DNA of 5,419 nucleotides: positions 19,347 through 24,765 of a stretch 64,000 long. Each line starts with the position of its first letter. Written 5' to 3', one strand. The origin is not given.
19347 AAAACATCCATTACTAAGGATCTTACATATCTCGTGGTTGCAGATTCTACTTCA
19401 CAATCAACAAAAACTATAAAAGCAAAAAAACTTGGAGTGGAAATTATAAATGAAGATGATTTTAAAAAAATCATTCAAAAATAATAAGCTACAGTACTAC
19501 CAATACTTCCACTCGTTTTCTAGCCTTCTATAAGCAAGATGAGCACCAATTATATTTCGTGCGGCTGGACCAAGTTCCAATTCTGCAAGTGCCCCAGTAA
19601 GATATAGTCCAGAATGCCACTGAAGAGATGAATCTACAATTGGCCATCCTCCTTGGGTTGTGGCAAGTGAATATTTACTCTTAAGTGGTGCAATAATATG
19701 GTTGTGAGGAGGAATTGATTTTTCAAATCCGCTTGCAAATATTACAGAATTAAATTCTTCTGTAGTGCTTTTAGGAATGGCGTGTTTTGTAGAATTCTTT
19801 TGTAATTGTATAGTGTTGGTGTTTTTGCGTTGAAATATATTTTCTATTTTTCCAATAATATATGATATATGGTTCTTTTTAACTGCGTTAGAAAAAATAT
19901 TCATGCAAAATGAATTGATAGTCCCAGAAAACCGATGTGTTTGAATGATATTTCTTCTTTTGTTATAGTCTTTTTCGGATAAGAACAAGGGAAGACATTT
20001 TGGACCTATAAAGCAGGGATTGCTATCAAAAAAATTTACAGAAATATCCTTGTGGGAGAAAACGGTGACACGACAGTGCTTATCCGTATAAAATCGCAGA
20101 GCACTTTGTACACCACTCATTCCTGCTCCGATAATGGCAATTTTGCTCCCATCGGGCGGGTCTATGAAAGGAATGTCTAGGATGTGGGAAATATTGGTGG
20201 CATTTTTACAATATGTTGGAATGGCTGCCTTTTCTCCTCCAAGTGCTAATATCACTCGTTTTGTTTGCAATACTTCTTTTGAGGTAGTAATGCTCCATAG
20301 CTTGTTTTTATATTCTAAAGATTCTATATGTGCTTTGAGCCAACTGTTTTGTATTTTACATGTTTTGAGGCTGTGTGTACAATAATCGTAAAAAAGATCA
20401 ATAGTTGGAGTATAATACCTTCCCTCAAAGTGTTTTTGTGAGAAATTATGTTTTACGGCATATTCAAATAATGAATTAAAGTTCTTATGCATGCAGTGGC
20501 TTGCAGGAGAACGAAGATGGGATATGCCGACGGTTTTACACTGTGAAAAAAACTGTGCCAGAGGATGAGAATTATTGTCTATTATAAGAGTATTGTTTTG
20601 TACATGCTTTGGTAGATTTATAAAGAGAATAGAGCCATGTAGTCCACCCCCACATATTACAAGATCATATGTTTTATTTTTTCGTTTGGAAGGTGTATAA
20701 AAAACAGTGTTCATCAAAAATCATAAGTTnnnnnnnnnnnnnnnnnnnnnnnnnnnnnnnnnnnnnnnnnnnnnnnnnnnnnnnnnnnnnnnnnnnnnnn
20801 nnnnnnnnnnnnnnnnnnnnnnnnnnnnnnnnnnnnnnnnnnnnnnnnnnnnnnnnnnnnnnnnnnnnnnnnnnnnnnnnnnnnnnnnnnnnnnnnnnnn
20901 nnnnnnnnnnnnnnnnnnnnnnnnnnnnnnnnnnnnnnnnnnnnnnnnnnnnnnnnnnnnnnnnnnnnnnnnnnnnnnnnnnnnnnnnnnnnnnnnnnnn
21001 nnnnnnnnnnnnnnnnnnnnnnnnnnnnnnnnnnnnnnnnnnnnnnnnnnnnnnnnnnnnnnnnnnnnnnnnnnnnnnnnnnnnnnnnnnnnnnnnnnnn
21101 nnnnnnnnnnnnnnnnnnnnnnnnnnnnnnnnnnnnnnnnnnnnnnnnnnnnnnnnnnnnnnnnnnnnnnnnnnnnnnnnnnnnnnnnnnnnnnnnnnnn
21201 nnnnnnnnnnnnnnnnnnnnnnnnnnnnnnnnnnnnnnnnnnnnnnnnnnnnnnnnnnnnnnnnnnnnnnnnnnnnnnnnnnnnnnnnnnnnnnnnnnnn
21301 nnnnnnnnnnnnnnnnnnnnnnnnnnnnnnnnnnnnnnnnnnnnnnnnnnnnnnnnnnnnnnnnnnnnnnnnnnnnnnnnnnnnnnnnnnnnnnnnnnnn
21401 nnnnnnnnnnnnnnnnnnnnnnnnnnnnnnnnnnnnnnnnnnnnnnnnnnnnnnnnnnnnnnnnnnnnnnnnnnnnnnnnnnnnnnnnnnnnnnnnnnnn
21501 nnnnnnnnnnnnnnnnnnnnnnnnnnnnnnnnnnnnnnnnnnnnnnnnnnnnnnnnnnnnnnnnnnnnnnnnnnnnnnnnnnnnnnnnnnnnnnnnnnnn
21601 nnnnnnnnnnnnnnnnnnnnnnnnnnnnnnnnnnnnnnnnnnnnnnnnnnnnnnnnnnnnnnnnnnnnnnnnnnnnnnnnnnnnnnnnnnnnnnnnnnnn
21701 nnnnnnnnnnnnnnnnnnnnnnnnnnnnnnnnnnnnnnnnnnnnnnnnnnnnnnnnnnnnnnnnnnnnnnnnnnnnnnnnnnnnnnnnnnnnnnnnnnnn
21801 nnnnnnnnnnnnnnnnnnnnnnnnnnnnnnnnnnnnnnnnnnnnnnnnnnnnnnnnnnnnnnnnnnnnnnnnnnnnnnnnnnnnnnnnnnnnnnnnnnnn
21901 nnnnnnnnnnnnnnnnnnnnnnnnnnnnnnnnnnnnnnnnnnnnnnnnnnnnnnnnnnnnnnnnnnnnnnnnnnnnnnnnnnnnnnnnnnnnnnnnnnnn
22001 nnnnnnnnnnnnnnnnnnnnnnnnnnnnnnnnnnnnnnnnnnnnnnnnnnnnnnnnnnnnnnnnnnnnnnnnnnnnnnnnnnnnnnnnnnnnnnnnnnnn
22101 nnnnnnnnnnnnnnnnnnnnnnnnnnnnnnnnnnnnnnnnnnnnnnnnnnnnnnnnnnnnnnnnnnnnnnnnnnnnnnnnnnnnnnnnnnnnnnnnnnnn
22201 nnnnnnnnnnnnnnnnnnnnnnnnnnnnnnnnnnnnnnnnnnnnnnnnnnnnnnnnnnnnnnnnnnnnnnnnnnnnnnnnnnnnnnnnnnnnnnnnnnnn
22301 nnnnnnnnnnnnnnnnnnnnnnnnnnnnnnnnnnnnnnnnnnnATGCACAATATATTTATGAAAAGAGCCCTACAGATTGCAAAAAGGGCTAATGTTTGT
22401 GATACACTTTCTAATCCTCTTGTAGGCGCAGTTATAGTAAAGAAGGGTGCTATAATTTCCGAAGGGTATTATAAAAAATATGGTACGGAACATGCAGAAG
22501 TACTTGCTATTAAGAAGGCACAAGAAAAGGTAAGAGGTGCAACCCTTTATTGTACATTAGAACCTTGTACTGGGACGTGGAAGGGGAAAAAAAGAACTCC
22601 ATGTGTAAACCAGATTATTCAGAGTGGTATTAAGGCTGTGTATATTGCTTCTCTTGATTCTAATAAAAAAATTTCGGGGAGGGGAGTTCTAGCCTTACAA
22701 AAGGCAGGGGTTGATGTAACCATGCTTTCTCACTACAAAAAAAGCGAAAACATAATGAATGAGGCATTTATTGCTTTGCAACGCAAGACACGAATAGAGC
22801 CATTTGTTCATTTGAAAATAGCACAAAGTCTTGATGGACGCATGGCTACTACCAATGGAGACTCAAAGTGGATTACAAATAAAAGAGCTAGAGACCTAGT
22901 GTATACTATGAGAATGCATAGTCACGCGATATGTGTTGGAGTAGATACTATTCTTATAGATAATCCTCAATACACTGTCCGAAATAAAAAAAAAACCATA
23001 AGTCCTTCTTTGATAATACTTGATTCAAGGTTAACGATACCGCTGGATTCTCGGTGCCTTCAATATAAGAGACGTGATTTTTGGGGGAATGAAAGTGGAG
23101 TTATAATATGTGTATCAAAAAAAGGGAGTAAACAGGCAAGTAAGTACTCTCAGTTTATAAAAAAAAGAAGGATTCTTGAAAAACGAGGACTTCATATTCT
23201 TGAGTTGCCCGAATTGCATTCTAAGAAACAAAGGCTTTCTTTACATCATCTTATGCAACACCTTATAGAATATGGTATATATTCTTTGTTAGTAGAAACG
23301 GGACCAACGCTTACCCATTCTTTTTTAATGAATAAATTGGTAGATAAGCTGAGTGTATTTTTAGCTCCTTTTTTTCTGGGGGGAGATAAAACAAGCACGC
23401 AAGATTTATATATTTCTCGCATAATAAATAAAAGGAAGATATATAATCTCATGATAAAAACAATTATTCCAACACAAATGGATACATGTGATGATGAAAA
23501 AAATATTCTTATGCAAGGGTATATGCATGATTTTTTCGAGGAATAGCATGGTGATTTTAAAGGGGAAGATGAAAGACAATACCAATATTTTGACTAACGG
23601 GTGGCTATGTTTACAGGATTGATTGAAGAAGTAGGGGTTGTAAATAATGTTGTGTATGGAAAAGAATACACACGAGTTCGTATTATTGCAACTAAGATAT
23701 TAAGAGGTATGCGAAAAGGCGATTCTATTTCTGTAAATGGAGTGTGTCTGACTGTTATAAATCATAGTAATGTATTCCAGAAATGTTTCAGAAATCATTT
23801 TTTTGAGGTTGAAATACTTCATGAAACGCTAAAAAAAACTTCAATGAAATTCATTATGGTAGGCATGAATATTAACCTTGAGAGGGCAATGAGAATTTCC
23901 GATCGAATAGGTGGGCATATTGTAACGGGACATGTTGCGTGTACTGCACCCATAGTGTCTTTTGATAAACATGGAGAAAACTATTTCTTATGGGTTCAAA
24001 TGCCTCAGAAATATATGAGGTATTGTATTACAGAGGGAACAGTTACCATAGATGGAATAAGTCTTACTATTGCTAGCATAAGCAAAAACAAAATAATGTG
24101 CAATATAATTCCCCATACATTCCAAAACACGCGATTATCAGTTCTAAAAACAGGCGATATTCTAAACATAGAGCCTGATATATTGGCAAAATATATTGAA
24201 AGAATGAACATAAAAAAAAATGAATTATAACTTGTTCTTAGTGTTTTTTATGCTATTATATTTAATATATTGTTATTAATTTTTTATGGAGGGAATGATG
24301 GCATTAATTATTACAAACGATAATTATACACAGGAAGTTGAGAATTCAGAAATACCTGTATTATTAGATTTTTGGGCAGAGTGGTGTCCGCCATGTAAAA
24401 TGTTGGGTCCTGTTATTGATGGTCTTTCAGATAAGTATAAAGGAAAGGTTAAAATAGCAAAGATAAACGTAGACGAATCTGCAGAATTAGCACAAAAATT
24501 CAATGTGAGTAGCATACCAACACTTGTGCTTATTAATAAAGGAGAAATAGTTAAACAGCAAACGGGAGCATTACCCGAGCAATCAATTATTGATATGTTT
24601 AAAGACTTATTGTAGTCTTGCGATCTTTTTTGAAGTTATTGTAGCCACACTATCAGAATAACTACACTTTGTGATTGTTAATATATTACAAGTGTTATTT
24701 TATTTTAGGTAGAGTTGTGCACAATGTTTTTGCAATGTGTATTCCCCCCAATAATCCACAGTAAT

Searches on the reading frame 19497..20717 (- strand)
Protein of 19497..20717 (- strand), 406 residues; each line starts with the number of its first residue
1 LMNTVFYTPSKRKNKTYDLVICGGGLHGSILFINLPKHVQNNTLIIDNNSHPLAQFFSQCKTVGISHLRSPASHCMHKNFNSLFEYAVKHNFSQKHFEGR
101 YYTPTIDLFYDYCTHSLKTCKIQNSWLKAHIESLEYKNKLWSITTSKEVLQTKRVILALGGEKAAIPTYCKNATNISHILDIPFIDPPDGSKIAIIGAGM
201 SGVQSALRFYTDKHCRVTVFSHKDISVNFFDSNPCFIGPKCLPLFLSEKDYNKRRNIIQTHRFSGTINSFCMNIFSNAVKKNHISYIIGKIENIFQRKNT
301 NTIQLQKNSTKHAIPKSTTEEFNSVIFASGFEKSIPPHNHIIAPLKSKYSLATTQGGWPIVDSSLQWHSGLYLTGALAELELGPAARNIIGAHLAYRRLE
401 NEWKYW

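Call 11: search_protein_families(library=pfam, proteins=[window:19497-20717:-], max_evalue=0.001)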
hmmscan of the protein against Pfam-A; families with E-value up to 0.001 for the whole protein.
window:19497-20717:- (406 aa): 4 families
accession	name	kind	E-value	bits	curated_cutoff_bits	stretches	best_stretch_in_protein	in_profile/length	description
PF13738.12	Pyr_redox_3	-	5.3e-11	42.8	30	1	127-224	100-197/305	Pyridine nucleotide-disulphide oxidoreductase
PF07992.20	Pyr_redox_2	-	7.4e-08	32.6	26.1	1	17-231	1-182/291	Pyridine nucleotide-disulphide oxidoreductase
PF13454.12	NAD_binding_9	-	4.6e-06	27.1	21.8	0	20-160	1-153/155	FAD-NAD(P)-binding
PF03486.20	HI0933_like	-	0.00029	20.8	50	0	192-223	2-32/244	HI0933-like protein Rossmann domain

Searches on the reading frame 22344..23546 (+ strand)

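Call 11: search_protein_families(library=pfam, proteins=[window:22344-23546:+], max_evalue=0.001)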
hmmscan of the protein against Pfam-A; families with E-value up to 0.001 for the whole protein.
window:22344-23546:+ (400 aa): 4 families
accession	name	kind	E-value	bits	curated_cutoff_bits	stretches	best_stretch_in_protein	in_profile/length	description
PF01872.23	RibD_C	-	3.1e-36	125.5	24.1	1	153-358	1-179/197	RibD C-terminal domain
PF00383.29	dCMP_cyt_deam_1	-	1.1e-18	67.4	25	1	3-102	5-101/102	Cytidine and deoxycytidylate deaminase zinc-binding region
PF14437.12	MafB19-deam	-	5.8e-12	46.1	27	1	2-111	3-109/142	MafB19-like deaminase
PF18785.7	Inv-AAD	-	1.4e-08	35.1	26.5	1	29-133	2-122/129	Invertebrate-AID/APOBEC-deaminase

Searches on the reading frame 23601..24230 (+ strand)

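Call 11: search_protein_families(library=pfam, proteins=[window:23601-24230:+], max_evalue=0.001)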
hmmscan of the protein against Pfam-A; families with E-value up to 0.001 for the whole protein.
window:23601-24230:+ (209 aa): 1 family
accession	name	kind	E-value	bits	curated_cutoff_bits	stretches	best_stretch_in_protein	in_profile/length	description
PF00677.23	Lum_binding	-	6.8e-41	138.6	27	2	109-193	1-86/86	Lumazine binding domain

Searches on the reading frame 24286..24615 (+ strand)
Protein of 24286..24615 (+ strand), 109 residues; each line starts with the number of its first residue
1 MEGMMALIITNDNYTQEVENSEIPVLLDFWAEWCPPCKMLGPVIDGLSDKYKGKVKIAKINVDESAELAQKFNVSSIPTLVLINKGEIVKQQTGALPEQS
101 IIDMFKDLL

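Call 11: search_protein_families(library=pfam, proteins=[window:24286-24615:+], max_evalue=0.001)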
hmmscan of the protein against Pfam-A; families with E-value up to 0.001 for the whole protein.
window:24286-24615:+ (109 aa): 7 families
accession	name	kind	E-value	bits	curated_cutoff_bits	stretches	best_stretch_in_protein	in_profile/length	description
PF00085.26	Thioredoxin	-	1e-31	109.4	23.5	1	8-105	4-101/103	Thioredoxin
PF13098.12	Thioredoxin_2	-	2.9e-11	44.1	27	1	21-103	4-102/104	Thioredoxin-like domain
PF13905.12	Thioredoxin_8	-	4.7e-11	43.3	27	1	24-66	3-47/94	Thioredoxin-like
PF13728.12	TraF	-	1.6e-06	28.6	23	1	26-86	133-202/224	F plasmid transfer operon protein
PF00578.27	AhpC-TSA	-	3.1e-06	27.6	26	1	23-98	26-103/124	AhpC/TSA family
PF08534.16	Redoxin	-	1.9e-05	24.9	26.6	0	24-54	30-61/148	Redoxin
PF14595.12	Thioredoxin_9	-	4.7e-05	23.7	25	1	25-97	44-118/129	Thioredoxin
